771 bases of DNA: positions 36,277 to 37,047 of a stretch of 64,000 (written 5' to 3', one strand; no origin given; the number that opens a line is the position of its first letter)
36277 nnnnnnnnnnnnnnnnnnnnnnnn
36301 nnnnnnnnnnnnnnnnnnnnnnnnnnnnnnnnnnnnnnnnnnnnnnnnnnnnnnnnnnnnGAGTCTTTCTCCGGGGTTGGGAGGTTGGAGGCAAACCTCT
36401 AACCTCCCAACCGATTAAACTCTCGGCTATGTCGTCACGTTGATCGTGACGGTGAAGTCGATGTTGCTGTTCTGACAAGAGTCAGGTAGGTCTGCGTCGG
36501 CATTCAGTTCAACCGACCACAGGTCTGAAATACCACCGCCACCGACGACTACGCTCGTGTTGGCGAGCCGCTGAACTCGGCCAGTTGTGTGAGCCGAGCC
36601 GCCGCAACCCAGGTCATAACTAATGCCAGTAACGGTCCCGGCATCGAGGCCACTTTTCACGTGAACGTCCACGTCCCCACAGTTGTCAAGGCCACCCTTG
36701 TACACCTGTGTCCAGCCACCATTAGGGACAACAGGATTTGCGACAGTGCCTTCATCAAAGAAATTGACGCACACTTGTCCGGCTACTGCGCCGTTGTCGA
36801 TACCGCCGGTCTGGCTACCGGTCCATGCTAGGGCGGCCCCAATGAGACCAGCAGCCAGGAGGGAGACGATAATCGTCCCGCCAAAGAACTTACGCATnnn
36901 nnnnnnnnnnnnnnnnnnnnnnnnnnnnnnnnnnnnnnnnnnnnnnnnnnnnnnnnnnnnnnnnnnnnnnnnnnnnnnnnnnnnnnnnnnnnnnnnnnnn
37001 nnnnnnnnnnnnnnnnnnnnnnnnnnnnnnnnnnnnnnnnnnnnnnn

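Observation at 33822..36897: SipW-type signal peptidase operon with three putative cognate substrates, including an RTX-FN3-PT-rich protein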

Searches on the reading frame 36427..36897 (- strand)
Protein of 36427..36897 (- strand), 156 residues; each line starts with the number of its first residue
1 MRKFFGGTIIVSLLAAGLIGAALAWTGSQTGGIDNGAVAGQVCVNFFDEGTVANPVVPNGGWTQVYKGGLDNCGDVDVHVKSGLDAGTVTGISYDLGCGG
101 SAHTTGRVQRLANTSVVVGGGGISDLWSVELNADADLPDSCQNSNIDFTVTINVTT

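Call 3: search_protein_families(library=pfam, proteins=[window:36427-36897:-], max_evalue=1)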
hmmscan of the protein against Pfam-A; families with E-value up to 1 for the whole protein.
window:36427-36897:- (156 aa): 0 families

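Call 4: search_protein_families(library=ncbifam, proteins=[window:36427-36897:-], max_evalue=1)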
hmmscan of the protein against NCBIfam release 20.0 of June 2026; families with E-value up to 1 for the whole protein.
window:36427-36897:- (156 aa): 0 families

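Call 5: find_encoding_contigs(protein=window:36427-36897:-, flank=10000, max_places=6)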
Protein window:36427-36897:- (156 aa): 2 contigs read that carry it; 2 places shown.
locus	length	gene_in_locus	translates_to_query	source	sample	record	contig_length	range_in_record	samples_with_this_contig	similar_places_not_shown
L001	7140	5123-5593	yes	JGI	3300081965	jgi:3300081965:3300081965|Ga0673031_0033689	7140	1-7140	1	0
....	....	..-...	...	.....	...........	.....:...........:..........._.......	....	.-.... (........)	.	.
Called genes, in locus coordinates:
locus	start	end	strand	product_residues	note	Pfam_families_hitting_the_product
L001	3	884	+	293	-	?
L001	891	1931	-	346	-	PF01557:FAA_hydrolase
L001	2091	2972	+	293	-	PF01738:DLH, PF08840:BAAT_C (weak), PF00326:Peptidase_S9 (weak)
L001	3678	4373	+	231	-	PF07110:EthD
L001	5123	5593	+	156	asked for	-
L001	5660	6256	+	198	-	-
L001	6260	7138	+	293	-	?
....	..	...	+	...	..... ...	-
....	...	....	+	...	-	-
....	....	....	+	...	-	?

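Call 7: find_homologous_proteins(query=window:36427-36897:-, max_evalue=0.001)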
Query window:36427-36897:- (156 aa): 2 proteins with E <= 0.001 among 305 candidates.
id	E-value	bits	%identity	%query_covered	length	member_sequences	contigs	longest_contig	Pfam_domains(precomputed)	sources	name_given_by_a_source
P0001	2.3e-96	338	100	100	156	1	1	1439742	-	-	-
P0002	2.1e-58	215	66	100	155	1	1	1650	-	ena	-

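Call 8: search_solved_structures(query=window:36427-36897:-, max_evalue=10)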
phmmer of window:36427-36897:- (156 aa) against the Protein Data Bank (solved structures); distinct sequences matched with E-value up to 10: 0.

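Call 20: search_protein_representatives(alignment_id=A1)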
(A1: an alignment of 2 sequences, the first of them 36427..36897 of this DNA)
Query: 2 sequences, 156 profile positions. Proteins with E-value up to 0.001 (for the whole library): 48; up to 1e-10: 17; up to 1e-30: 3. The best 48 are listed.
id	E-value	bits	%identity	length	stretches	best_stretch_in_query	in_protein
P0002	1.2e-88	311.2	-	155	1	1-156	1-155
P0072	5.3e-34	133.6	-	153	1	1-156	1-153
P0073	1.0e-30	122.9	-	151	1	1-155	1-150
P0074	2.1e-26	108.9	-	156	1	2-156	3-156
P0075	5.2e-26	107.7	-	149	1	1-156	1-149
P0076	2.1e-20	89.4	-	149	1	1-154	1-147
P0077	8.2e-20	87.5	-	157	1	1-156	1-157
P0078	4.5e-18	81.9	-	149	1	1-156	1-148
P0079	2.0e-17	79.8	-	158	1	1-156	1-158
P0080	4.4e-15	72.2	-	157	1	2-156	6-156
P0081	7.6e-15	71.4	-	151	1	2-156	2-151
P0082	2.5e-14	69.7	-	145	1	1-156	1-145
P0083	2.6e-14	69.7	-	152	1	1-155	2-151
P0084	5.0e-14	68.7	-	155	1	2-156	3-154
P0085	9.7e-14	67.8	-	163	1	1-156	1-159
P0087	1.6e-11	60.5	-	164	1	1-156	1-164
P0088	1.8e-09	53.9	-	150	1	1-156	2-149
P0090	2.3e-08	50.3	-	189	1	1-156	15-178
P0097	1.3e-06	44.6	-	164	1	1-156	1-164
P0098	1.7e-06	44.2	-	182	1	1-156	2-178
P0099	1.8e-06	44.2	-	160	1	1-153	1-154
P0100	2.8e-06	43.6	-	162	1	1-156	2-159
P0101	3.9e-06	43.1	-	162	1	1-154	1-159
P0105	1.4e-05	41.3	-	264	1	40-156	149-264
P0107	4.6e-05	39.6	-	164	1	1-156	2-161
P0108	5.4e-05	39.4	-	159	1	1-149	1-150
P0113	2.8e-04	37.0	-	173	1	1-156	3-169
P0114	3.4e-04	36.8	-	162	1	1-155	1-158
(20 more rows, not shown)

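Call 21: predict_structure(alignment_id=A1)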
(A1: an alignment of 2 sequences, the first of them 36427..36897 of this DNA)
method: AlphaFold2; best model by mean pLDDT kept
length: 156 residues; sequences in the alignment: 2
mean_pLDDT: 35.1   pTM: 0.30
mean pLDDT of the five models: 35.1, 35.0, 33.7, 33.2, 32.5
residues with pLDDT >= 90: 0; 70-90: 0; 50-70: 5; < 50: 151
segments of 3 or more residues with pLDDT < 50: 1-127, 130-138, 142-156
pLDDT, mean of each block of 10 residues (from residue 1): 29 27 25 24 24 27 32 32 38 43 44 40 44 47 47 42
secondary structure, 60 per line:
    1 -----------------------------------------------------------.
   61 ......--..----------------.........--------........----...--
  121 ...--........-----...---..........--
elements in order: E60-66 E87-95 E104-111 E116-118 E121-123 E126-133 E145-154

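Call 23: search_solved_structures(query=A2, max_evalue=10, show_alignments=2)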
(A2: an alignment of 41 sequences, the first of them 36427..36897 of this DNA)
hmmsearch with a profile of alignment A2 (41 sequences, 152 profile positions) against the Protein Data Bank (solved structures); distinct sequences matched with E-value up to 10: 0.

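Call 24: search_protein_families(library=ncbifam, alignment_id=A2, max_evalue=10)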
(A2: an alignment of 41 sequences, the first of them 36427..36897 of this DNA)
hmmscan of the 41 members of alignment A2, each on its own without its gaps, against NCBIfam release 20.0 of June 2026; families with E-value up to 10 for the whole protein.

A. member 1, window:36427-36897:- (156 aa): 0 families

B. families by the number of members that match (of 41 scanned): 27 families (the first 25 are shown)
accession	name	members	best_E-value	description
NF033207.2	midcut_by_XrtH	2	0.001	midcut-by-XrtH protein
NF033801.3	NprX_fam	2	0.0016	NprX family peptide pheromone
NF053514.2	JUQZ_fam_ocin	2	0.036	BLB8/JUQZ-1 family protein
NF033490.1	small_SPW0924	2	0.04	SPW_0924 family protein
TIGR04088.1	cognate_SipW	2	0.11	SipW-dependent-type signal peptide-containing protein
NF033492.1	podovir_small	2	0.12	putative phage replication protein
TIGR04090.1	exp_by_SipW_IV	1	0.0018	BsaA family SipW-dependent biofilm matrix protein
NF009072.1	PRK12407.1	1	0.012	flagellar basal body L-ring protein FlgH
NF053647.1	pMurD2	1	0.014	pseudomurein biosynthesis peptide ligase pMurD2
NF007632.0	PRK10294.1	1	0.016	6-phosphofructokinase II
NF010792.0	PRK14196.1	1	0.017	fluoride efflux transporter CrcB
NF009338.1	PRK12698.1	1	0.017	flagellar basal body L-ring protein FlgH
NF049940.1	MandnitrLy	1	0.029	(R)-mandelonitrile lyase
TIGR02484.1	CitB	1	0.031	tricarballylate utilization 4Fe-4S protein TcuB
TIGR01541.1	tape_meas_lam_C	1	0.038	phage tail tape measure protein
TIGR04089.1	exp_by_SipW_III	1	0.16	alternate-type signal peptide domain-containing protein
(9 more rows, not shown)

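Call 31: find_related_loci(query=A3, collection=genome_contigs, flank=6000)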
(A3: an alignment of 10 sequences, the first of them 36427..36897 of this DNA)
Query A3 (156 aa) in genome_contigs; peptide patterns used: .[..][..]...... (x = any residue, [..] = any of these).
82 stretches matched a pattern; 3 encode a relative of the query (tblastn E <= 1e-3); 3 distinct loci.
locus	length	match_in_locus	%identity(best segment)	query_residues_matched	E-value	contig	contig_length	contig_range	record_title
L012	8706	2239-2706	38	1-156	7e-23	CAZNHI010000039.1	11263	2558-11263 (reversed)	MAG TPA_asm: uncultured Dehalococcoidia bacterium isolate SRP136066_co1_19 genome assembly, contig: NODE_7417_length_112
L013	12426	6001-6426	39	1-154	8e-21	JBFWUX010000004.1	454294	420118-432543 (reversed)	MAG: Dehalococcoidia bacterium isolate CA_2019_TPBF_80 NODE_161_length_454294_cov_19.056052_TPBF, whole genome shotgun s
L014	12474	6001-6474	34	1-156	5e-14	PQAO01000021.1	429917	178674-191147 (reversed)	MAG: Dehalococcoidia bacterium isolate FeB_14 contig_285, whole genome shotgun sequence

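Call 35: predict_structure(alignment_id=A2)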
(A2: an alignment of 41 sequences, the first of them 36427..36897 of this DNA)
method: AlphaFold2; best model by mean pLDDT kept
length: 156 residues; sequences in the alignment: 41
mean_pLDDT: 89.9   pTM: 0.71
mean pLDDT of the five models: 89.9, 89.8, 87.9, 87.2, 86.3
residues with pLDDT >= 90: 117; 70-90: 25; 50-70: 13; < 50: 1
segments of 3 or more residues with pLDDT < 50: none
pLDDT, mean of each block of 10 residues (from residue 1): 89 89 60 73 94 95 97 95 95 91 96 85 95 96 96 96
secondary structure, 60 per line:
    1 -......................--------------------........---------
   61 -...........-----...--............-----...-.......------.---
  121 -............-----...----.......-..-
elements in order: H2-23 E44-51 E62-72 E78-80 H83-86 E87-94 E104-110 E122-133 E146-152

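Call 37: fold_search(model_id=the predicted structure, library=pdb)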
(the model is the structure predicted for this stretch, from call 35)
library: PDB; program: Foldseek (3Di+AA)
matches with E <= 10: 331; with E <= 0.001: 0
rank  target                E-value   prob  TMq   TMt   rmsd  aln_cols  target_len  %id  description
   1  4ole_B                6.2e-02  0.82  0.31  0.38  12.9       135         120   15  Crystal structure of a neighbor of BRCA1 gene 1 (NBR1) from Homo sapiens at 2.52 A resolution (released 2014-02-19)
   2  4b97                  6.2e-02  0.35  0.22  0.22  15.2       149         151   11  Biomass sensing modules from putative Rsgi-like proteins of Clostridium thermocellum resemble family 3 carbohydrate-bind (released 2013-09-11)
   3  2wob_E                6.6e-02  0.66  0.28  0.28  14.3       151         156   10  3b' carbohydrate-binding module from the Cel9V glycoside hydrolase from Clostridium thermocellum. Orthorhombic structu (released 2009-12-29)
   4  3dsn_E                7.7e-02  0.69  0.33  0.34   8.7       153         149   12  Crystal structure of the complex of the Caf1M chaperone with the mini-fiber of two Caf1 subunits (Caf1:Caf1), carrying (released 2009-07-14)
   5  2wob_C                1.0e-01  0.60  0.29  0.30  13.1       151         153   10  3b' carbohydrate-binding module from the Cel9V glycoside hydrolase from Clostridium thermocellum. Orthorhombic structu (released 2009-12-29)
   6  4ole_A                1.2e-01  0.60  0.31  0.37  12.4       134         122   17  Crystal structure of a neighbor of BRCA1 gene 1 (NBR1) from Homo sapiens at 2.52 A resolution (released 2014-02-19)
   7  4ole_C                1.5e-01  0.57  0.31  0.38  12.5       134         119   17  Crystal structure of a neighbor of BRCA1 gene 1 (NBR1) from Homo sapiens at 2.52 A resolution (released 2014-02-19)
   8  9fy9_F                1.5e-01  0.44  0.30  0.33   9.2       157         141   13  Cryo-EM structure of the type 1 chaperone-usher pilus FimD-tip complex (FimDHGFC) - Conformer 1 (released 2025-06-04)
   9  2wob_A                1.5e-01  0.23  0.22  0.23  15.0       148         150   11  3b' carbohydrate-binding module from the Cel9V glycoside hydrolase from Clostridium thermocellum. Orthorhombic structu (released 2009-12-29)
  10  3sb3                  2.1e-01  0.28  0.23  0.31   8.7       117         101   14  Crystal structure of an apag protein (PA1934) from pseudomonas aeruginosa pao1 at 1.83 A resolution (released 2011-06-29)
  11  9leg_B                2.5e-01  0.25  0.22  0.11  18.4       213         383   11  AMO complex (released 2026-02-04)
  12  9fh8_E                3.1e-01  0.30  0.26  0.19   8.1       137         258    9  Crystal structure of the SPD-2 domain of Apis dorsata CEP192 (released 2025-03-26)
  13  2wo4                  3.2e-01  0.30  0.26  0.26  14.7       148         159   11  3b' carbohydrate-binding module from the Cel9V glycoside hydrolase from Clostridium thermocellum, in-house data (released 2009-12-29)
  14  4dwh_D                3.4e-01  0.15  0.23  0.26  12.1       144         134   14  Structure of the major type 1 pilus subunit FIMA bound to the FIMC (2.5 A resolution) (released 2012-05-30)
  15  6fq0_D                3.6e-01  0.47  0.32  0.37   6.5       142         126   12  Crystal structure of the CsuC-CsuA/B chaperone-subunit preassembly complex of the archaic chaperone-usher Csu pili of  (released 2018-09-26)
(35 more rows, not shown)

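Call 39: find_related_loci(query=A3, collection=metagenome_contigs, flank=5000)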
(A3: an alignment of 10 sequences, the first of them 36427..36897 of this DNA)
Query A3 (156 aa) in metagenome_contigs; peptide patterns used: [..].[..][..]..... (x = any residue, [..] = any of these).
452 stretches matched a pattern; 15 encode a relative of the query (tblastn E <= 1e-3); 15 distinct loci.
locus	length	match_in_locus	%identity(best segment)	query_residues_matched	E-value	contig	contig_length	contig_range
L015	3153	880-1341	49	1-156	5e-40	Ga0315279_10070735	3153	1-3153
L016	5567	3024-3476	49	1-154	2e-38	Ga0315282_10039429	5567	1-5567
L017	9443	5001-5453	43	1-156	1e-30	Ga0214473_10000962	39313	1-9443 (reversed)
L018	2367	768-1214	44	1-156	2e-26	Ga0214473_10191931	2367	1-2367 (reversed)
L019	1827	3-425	38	7-154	4e-22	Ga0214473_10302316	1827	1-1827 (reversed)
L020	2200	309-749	37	1-156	3e-21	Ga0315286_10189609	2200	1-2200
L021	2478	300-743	39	1-156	2e-19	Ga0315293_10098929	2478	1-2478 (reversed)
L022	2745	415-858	39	1-156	2e-19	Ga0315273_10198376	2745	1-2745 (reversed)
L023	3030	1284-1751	36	1-156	2e-19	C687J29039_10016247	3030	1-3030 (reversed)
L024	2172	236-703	36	1-156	2e-19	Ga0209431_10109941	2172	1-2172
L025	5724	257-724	36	1-156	2e-19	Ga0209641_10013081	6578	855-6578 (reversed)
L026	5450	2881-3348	36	1-156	2e-19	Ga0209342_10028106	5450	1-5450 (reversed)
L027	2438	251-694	37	1-156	2e-18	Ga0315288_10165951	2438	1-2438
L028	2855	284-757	34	1-156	5e-17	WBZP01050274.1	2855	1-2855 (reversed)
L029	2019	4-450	39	8-156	9e-17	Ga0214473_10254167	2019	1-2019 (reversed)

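Call 45: search_protein_families(library=ncbifam, proteins=[L012:5800-6438:+, L012:5116-5724:+, L012:6443-7663:+], max_evalue=10)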
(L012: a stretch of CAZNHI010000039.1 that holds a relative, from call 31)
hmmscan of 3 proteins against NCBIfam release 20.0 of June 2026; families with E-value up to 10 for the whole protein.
L012:5800-6438:+ (212 aa): 1 family
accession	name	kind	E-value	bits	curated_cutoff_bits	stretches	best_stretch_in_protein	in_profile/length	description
TIGR00139.1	h_aconitase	equivalog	0.14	10.5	529.9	1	111-144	524-557/709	homoaconitase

L012:5116-5724:+ (202 aa): 1 family
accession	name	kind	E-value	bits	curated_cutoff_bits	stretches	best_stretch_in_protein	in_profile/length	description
TIGR00231.1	small_GTP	domain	0.22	11.3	42.5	1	148-185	60-98/164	GTP-binding protein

L012:6443-7663:+ (406 aa): 3 families
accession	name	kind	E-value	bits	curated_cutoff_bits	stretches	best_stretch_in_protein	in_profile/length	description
TIGR02228.1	sigpep_I_arch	equivalog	4.8e-23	81.8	51.85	1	281-392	14-127/158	signal peptidase I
NF046067.1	SigPepSipWBacil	equivalog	1.8e-14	53.8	190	1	292-394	33-136/189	signal peptidase I SipW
TIGR02227.1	sigpep_I_bact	equivalog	1e-07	32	47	1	280-347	3-74/162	signal peptidase I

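Call 46: search_protein_families(library=pfam, proteins=[L012:5800-6438:+, L012:5116-5724:+, L012:6443-7663:+, L017:6079-7839:+], max_evalue=0.1)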
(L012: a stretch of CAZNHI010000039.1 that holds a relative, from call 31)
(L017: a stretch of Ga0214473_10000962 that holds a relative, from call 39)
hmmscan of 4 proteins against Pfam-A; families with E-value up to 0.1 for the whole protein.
L012:5800-6438:+ (212 aa): 0 families

L012:5116-5724:+ (202 aa): 0 families

L012:6443-7663:+ (406 aa): 1 family
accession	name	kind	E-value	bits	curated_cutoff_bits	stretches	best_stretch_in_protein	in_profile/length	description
PF10502.14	Peptidase_S26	-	5.2e-05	23.7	22.9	1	276-339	3-67/168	Signal peptidase, peptidase S26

L017:6079-7839:+ (586 aa): 8 families
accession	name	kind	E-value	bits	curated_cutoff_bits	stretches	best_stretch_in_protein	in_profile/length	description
PF05048.19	NosD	-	1.9e-24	86.7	23.6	1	162-376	17-212/212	Periplasmic copper-binding protein (NosD)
PF13229.12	Beta_helix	-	8.6e-19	68.1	25.9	2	207-343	2-138/158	Right handed beta helix region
PF09134.16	Invasin_D3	-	1e-11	45.6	33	1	433-526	6-97/98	Invasin, domain 3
PF02369.22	Big_1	-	2.1e-09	37.8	34.9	1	432-525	2-93/93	Bacterial Ig-like domain (group 1)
PF07602.17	DUF1565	-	4.2e-05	23.4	20.3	1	108-326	15-208/257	Protein of unknown function (DUF1565)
PF18565.7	Glyco_hydro2_C5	-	4.7e-05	23.6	32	1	432-530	1-98/103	Glycoside hydrolase family 2 C-terminal domain 5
PF01095.25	Pectinesterase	-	0.0019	17.5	27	1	111-157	19-67/298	Pectinesterase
PF12708.12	Pect-lyase_RHGA_epim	-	0.0099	16.1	27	0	123-296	36-212/213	Rhamnogalacturonase A/epimerase, pectate lyase-like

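Call 69: find_encoding_contigs(protein=P0113, flank=5000, max_places=3)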
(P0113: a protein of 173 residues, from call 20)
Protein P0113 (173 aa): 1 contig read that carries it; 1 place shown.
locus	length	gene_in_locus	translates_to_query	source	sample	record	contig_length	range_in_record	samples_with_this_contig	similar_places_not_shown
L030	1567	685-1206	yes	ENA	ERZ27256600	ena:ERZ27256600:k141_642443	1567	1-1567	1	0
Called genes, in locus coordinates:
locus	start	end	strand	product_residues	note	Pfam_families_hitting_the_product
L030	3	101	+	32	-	?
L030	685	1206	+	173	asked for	-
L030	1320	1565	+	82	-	?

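Call 70: find_encoding_contigs(protein=P0099, flank=5000, max_places=3)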
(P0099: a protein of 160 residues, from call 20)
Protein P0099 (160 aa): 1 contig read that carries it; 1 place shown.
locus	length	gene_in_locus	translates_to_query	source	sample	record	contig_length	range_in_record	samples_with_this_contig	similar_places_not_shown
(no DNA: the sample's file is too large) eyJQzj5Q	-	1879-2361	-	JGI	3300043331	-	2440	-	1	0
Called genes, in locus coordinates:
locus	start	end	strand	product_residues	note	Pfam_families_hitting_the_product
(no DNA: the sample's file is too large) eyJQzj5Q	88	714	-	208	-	PF14520:HHH_5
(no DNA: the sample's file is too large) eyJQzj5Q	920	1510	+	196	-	-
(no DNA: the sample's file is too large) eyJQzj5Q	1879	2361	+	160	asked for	-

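Call 72: find_encoding_contigs(protein=P0097, flank=5000, max_places=3)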
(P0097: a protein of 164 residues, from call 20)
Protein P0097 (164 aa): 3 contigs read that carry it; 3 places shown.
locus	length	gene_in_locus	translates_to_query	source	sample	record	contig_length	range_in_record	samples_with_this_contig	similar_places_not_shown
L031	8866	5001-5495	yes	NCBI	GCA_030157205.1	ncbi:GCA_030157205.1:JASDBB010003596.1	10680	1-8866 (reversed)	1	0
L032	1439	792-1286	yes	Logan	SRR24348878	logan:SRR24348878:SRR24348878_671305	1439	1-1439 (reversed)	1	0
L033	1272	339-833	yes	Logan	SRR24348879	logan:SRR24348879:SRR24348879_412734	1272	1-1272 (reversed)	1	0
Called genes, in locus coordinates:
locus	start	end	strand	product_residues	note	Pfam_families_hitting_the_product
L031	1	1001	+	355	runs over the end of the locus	-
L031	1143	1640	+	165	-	-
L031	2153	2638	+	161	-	-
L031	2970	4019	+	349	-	-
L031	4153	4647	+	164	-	-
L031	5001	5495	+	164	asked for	-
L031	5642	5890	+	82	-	PF00550:PP-binding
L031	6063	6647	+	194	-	PF00636:Ribonuclease_3, PF14622:Ribonucleas_3_3, PF00035:dsrm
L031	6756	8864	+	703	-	?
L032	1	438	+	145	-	?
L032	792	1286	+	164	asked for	-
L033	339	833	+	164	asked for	-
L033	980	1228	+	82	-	PF00550:PP-binding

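Call 73: find_encoding_contigs(protein=P0107, flank=5000, max_places=3)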
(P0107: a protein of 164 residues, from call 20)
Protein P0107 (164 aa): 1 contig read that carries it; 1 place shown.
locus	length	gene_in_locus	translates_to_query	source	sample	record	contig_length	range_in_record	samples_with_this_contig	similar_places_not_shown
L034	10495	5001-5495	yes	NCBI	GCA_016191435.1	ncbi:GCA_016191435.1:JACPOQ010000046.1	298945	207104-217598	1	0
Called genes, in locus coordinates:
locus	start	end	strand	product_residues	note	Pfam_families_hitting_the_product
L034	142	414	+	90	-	PF04014:MazE_antitoxin (faint)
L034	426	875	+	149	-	PF01850:PIN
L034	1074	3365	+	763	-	PF02665:Nitrate_red_gam (weak), PF12838:Fer4_7 (faint), PF13534:Fer4_17 (faint), PF12797:Fer4_2 (weak), PF13183:Fer4_8, PF13187:Fer4_9, PF13237:Fer4_10, PF02754:CCG, +1 more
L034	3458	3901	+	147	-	-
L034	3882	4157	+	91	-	-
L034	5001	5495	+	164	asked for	-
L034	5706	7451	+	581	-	-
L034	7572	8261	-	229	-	PF00027:cNMP_binding, PF13545:HTH_Crp_2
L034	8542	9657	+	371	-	PF13177:DNA_pol3_delta2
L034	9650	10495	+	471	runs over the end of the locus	PF04468:PSP1, PF28472:PSP1_3rd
